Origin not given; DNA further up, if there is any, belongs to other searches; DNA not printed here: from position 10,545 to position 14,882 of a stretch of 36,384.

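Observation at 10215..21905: Single 11.7-kb ORF encoding a 3,896-aa orphan protein that does not resemble the usual classes of giant bacterial proteins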

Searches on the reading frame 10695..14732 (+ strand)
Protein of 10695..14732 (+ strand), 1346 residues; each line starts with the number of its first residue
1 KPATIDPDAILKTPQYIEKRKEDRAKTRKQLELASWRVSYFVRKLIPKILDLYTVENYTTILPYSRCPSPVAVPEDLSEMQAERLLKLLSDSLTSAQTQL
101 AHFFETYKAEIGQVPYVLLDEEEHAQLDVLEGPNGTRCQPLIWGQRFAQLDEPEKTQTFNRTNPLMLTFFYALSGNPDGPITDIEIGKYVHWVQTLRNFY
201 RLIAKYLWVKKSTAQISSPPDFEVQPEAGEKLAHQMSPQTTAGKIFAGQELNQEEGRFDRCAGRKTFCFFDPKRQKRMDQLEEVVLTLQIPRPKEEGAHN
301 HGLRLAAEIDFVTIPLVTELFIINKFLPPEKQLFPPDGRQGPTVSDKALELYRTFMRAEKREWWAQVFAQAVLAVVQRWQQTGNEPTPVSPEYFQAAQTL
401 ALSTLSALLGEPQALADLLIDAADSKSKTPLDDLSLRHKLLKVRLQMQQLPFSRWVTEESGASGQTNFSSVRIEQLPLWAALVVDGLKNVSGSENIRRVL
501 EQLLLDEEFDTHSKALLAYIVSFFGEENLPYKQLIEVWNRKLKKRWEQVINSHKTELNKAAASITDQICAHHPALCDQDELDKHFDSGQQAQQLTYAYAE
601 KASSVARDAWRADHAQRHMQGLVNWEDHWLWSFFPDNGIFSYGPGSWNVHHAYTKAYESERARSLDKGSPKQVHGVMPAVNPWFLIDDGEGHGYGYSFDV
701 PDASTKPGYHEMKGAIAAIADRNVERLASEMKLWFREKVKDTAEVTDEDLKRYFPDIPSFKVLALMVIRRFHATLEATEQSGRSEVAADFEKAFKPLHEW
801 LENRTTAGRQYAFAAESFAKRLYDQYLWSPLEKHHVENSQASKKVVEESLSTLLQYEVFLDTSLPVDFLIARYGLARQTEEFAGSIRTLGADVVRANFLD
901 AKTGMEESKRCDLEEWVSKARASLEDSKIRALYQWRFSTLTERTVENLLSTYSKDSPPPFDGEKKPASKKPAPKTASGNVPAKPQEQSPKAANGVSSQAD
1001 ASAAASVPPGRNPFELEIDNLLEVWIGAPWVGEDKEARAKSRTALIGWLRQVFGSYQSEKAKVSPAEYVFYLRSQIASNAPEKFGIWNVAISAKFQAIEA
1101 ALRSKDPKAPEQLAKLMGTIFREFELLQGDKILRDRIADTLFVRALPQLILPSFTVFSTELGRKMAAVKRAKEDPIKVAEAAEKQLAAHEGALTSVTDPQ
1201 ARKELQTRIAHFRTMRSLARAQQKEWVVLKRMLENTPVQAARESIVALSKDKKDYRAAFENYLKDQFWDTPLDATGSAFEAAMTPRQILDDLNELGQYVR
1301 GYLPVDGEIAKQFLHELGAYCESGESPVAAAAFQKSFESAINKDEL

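Call 22: find_homologous_proteins(query=window:10695-14732:+, max_evalue=0.001)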
Query window:10695-14732:+: 8000 candidates shared short words with the query, none scored E <= 0.001.
